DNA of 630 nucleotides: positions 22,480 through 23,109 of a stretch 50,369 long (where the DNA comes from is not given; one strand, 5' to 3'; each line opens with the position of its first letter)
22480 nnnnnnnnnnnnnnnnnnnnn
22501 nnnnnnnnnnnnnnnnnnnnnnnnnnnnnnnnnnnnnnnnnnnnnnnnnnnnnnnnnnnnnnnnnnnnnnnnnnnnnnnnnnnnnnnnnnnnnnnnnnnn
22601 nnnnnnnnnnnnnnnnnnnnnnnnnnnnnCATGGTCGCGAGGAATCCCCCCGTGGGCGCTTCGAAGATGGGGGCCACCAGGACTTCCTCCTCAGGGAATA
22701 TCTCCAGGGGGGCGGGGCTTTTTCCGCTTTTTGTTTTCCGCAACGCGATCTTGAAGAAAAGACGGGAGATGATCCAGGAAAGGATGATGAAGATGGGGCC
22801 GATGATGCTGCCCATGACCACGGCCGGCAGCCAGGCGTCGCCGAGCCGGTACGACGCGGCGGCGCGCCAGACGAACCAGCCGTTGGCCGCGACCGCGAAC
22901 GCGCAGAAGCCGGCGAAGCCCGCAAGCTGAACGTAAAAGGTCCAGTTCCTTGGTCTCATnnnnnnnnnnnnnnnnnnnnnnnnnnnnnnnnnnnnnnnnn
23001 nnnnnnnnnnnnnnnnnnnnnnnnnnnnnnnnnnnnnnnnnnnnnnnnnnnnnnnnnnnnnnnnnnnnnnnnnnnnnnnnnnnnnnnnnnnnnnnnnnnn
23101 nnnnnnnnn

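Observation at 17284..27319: A 10-kb, ten-gene operon encoding two complete NrfD-type modules plus three extra cytochromes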

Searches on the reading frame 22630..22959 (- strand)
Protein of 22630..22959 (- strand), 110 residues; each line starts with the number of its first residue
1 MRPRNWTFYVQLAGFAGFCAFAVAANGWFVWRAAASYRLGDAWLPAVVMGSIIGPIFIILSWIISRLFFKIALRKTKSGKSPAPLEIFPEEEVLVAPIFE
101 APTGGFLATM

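Call 32: search_solved_structures(query=window:22630-22959:-, max_evalue=10)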
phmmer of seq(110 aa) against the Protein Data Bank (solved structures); distinct sequences matched with E-value up to 10: 8.
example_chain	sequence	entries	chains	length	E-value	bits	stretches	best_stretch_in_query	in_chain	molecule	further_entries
2rlf_A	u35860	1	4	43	0.0019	22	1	40-75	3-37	Matrix protein 2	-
2kih_A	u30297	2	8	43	0.0051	20.6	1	40-75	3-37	Matrix protein 2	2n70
2l0j_A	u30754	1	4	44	0.0072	20.1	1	45-76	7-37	Matrix protein 2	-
2muw_A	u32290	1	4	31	0.013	19.3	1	41-70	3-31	Matrix protein 2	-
6oug_A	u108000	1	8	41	0.016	19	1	44-75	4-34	Matrix protein 2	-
2kwx_A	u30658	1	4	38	0.024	18.4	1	45-76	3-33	Matrix protein 2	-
2ly0_A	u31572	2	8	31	0.033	18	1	41-70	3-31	Membrane ion channel M2 | Matrix protein 2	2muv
3i9x_A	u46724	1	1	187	1.5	12.7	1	58-98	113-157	mutT/nudix family protein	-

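Call 64: search_solved_structures(query=A2, max_evalue=10)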
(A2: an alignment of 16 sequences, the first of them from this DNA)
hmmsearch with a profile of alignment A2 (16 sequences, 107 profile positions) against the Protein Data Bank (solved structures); distinct sequences matched with E-value up to 10: 2.
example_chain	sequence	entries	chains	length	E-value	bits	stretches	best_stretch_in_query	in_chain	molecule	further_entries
5opt_U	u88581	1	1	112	1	12.9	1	55-98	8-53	40S ribosomal protein S33, putative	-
7uw9_e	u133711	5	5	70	1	12.8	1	17-43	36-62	V-type proton ATPase subunit e1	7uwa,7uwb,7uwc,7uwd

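Call 65: search_protein_families(library=pfam, alignment_id=A2, max_evalue=1)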
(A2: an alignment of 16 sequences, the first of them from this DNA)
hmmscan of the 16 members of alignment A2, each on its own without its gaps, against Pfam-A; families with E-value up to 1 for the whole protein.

A. member 1, seq(108 aa): 2 families
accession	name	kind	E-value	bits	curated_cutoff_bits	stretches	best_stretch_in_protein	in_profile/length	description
PF00599.22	Flu_M2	-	3.7e-05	24.2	25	1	39-83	19-62/97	Influenza Matrix protein (M2)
PF01102.23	Glycophorin_A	-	0.22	12.2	30.1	1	48-82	67-99/114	Glycophorin A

B. families by the number of members that match (of 16 scanned): 8 families
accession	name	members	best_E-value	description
PF00599.22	Flu_M2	3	3.7e-05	Influenza Matrix protein (M2)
PF00689.26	Cation_ATPase_C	1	0.023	Cation transporting ATPase, C-terminus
PF19885.4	DUF6358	1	0.024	Family of unknown function (DUF6358)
PF15420.11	Abhydrolase_9_N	1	0.077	Alpha/beta-hydrolase family N-terminus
PF25587.1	Rv2743c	1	0.098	Rv2743c family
PF03699.18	UPF0182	1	0.13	Uncharacterised protein family (UPF0182)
PF01102.23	Glycophorin_A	1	0.22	Glycophorin A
PF15159.11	PIG-Y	1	0.45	Phosphatidylinositol N-acetylglucosaminyltransferase subunit Y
